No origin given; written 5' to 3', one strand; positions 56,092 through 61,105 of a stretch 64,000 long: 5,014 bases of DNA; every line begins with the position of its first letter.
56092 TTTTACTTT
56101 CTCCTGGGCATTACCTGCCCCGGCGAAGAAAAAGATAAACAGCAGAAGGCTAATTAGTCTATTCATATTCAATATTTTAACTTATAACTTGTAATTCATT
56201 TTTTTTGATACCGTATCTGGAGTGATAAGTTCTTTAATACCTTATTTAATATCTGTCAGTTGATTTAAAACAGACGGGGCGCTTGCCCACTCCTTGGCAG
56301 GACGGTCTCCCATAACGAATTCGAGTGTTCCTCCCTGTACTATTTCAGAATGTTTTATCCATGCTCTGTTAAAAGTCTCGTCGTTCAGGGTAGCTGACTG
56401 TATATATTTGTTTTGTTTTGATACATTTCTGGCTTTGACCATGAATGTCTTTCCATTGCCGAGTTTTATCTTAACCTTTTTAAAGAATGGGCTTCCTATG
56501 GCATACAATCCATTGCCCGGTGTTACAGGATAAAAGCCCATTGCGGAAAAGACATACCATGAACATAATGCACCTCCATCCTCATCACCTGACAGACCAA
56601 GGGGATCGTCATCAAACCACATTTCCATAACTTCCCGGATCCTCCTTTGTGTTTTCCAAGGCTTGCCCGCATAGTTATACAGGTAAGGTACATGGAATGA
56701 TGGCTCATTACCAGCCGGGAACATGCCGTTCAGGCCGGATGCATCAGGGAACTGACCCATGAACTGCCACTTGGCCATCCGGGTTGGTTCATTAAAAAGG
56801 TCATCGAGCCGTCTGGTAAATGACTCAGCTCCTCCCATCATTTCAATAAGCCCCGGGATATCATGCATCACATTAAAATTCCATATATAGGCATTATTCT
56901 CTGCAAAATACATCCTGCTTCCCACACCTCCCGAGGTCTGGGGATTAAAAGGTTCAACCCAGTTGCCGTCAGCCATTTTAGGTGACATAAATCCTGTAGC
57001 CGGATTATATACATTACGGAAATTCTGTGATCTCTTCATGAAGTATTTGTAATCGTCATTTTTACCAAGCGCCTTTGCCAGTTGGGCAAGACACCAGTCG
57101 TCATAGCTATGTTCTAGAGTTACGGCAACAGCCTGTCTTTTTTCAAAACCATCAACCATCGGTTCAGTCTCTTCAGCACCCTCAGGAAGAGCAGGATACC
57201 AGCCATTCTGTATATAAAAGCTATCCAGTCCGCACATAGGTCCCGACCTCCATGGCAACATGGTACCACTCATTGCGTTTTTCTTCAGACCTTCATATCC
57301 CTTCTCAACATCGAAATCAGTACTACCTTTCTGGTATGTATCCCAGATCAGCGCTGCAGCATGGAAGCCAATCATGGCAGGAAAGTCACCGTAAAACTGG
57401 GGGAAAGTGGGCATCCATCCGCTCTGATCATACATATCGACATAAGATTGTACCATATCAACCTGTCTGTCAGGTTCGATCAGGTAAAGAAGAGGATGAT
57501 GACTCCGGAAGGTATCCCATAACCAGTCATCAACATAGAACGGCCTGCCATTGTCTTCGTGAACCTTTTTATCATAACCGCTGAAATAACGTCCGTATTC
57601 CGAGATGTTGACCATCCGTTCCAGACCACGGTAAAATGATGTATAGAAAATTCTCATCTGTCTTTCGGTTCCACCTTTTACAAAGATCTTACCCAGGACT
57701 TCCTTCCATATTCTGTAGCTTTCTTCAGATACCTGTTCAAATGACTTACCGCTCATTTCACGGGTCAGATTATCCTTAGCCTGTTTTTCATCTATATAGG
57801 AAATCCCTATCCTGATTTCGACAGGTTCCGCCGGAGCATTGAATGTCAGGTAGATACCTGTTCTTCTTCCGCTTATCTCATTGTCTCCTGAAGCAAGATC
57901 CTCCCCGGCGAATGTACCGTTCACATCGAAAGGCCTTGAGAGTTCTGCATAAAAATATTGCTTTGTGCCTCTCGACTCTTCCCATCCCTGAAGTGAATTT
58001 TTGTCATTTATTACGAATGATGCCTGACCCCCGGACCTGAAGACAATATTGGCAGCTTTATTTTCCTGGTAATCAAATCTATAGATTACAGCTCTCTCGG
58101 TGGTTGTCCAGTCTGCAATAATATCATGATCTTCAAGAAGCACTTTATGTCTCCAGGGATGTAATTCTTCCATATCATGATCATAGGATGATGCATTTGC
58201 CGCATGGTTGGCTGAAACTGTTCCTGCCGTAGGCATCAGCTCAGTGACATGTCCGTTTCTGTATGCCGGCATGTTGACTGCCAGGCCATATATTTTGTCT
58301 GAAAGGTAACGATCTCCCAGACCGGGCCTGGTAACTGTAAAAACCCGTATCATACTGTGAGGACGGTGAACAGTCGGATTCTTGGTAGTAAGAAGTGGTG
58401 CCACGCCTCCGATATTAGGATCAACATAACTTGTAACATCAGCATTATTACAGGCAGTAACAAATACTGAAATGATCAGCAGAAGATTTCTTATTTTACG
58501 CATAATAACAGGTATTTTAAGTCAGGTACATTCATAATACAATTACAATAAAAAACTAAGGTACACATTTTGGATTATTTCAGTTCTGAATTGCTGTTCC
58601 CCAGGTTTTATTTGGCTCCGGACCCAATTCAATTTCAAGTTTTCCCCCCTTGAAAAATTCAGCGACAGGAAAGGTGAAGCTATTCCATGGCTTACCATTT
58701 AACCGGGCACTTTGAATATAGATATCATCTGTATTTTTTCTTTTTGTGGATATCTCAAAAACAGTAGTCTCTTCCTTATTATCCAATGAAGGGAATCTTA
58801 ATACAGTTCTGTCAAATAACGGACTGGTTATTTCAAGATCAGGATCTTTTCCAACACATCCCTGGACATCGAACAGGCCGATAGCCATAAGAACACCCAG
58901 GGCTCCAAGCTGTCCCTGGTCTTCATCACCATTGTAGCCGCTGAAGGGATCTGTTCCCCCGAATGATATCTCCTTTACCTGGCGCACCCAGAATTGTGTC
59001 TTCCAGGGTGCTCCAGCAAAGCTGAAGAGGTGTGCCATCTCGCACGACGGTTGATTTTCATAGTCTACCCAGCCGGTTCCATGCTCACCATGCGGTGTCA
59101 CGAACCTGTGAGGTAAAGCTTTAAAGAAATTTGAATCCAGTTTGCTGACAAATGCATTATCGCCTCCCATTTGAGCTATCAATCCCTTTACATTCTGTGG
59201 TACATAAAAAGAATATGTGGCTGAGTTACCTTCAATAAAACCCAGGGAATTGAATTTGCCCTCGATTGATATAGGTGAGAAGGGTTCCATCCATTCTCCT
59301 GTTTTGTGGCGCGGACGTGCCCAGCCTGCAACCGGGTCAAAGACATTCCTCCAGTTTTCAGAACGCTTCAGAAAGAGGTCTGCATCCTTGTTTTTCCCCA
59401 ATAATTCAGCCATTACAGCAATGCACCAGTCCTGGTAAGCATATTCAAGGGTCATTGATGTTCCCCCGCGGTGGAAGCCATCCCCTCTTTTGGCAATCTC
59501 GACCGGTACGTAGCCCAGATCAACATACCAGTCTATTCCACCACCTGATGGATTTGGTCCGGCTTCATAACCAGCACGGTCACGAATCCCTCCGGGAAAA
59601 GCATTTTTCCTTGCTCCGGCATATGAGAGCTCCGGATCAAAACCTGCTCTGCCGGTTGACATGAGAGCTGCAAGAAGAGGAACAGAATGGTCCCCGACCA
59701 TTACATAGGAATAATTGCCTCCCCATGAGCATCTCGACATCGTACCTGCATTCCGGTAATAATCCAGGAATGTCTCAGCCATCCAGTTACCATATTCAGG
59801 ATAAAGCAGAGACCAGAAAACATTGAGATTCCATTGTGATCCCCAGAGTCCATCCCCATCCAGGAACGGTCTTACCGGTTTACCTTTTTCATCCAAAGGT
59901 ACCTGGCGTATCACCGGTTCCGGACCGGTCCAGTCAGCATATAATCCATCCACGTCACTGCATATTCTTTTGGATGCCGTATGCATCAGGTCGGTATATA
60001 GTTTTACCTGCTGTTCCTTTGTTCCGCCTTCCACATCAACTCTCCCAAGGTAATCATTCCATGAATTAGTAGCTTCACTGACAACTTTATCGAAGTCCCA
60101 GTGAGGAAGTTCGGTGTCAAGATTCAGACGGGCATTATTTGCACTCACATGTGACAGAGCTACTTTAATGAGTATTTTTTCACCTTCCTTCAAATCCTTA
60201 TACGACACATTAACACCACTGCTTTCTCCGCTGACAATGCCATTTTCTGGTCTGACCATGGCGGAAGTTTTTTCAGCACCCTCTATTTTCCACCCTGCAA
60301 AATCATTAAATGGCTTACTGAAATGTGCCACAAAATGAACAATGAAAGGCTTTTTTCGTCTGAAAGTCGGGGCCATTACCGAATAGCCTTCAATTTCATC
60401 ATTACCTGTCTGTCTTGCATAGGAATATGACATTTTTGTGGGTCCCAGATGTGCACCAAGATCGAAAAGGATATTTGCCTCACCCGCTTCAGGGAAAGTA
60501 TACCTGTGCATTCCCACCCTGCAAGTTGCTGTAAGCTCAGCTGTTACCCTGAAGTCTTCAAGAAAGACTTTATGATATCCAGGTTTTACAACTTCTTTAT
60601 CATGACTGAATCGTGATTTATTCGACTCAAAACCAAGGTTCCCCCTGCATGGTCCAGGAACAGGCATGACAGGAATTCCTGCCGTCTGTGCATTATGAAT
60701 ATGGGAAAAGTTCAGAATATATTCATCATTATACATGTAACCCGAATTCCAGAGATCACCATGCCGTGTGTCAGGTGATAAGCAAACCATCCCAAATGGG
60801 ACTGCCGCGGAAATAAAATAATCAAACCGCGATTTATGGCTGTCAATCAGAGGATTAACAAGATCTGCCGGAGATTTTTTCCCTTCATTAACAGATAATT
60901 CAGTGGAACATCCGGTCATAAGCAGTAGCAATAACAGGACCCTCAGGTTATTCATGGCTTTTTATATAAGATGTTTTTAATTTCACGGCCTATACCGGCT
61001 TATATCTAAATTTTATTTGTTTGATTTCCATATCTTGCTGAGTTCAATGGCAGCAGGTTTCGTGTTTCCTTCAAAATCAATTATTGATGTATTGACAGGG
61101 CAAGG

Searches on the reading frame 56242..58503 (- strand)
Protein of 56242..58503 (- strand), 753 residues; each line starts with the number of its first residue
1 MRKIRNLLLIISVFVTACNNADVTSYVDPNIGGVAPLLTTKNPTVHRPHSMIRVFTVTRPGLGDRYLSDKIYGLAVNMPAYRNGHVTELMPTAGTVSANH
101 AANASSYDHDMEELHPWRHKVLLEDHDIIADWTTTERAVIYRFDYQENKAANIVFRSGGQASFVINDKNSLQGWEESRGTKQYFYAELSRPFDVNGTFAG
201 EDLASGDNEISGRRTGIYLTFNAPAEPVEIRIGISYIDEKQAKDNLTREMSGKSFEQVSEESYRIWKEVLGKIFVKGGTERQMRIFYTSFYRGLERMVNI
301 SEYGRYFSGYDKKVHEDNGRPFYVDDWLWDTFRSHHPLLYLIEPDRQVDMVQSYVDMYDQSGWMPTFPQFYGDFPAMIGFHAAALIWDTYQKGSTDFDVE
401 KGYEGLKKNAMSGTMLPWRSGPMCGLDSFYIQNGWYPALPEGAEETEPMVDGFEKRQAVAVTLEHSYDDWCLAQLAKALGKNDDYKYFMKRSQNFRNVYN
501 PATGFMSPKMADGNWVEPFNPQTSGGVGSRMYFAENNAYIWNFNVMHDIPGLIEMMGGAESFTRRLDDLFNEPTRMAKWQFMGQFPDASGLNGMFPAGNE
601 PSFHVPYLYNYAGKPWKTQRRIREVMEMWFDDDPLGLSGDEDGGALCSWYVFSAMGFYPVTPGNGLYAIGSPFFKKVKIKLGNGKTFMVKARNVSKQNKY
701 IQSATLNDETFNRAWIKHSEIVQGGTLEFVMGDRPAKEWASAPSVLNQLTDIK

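Call 10: search_protein_families(library=pfam, proteins=[window:56242-58503:-])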
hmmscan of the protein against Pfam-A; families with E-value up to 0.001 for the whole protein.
window:56242-58503:- (753 aa): 2 families
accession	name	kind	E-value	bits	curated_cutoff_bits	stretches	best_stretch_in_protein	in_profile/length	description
PF07971.18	Glyco_hydro_92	-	5.9e-165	550.2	24.6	1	241-733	1-464/464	Glycosyl hydrolase family 92 catalytic domain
PF17678.7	Glyco_hydro_92N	-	8.6e-33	114.6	34.5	1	26-235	1-236/236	Glycosyl hydrolase family 92 N-terminal domain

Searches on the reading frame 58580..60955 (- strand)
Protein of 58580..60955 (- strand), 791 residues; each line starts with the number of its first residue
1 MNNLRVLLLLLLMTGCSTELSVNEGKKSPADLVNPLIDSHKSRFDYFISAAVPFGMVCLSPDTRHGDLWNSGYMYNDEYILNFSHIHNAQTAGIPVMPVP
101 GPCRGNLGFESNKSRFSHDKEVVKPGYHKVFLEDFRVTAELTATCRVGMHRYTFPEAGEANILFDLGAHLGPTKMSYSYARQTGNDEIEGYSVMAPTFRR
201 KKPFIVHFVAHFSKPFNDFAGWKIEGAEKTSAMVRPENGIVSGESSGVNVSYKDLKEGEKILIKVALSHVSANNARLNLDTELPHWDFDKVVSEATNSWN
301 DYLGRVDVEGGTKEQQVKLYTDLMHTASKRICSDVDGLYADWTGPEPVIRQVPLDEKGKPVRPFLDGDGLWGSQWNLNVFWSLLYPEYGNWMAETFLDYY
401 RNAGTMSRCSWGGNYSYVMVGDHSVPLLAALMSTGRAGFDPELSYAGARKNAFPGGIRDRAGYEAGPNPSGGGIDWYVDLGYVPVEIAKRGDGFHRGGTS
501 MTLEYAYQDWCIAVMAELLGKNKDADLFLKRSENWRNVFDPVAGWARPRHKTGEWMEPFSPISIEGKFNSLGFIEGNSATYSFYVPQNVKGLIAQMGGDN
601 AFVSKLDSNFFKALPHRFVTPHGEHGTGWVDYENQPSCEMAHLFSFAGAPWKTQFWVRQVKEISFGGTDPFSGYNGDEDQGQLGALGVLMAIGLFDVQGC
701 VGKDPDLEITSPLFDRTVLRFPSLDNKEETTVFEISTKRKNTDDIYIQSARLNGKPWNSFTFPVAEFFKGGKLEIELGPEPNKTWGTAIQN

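Call 40: search_protein_families(library=pfam, proteins=[window:58580-60955:-], max_evalue=1)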
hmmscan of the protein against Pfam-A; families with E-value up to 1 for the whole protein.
window:58580-60955:- (791 aa): 2 families
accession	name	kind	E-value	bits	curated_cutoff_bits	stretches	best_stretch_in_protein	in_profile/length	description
PF07971.18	Glyco_hydro_92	-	1.5e-123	413.7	24.6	1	274-778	1-463/464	Glycosyl hydrolase family 92 catalytic domain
PF17678.7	Glyco_hydro_92N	-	5.9e-57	193.6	34.5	1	32-268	1-236/236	Glycosyl hydrolase family 92 N-terminal domain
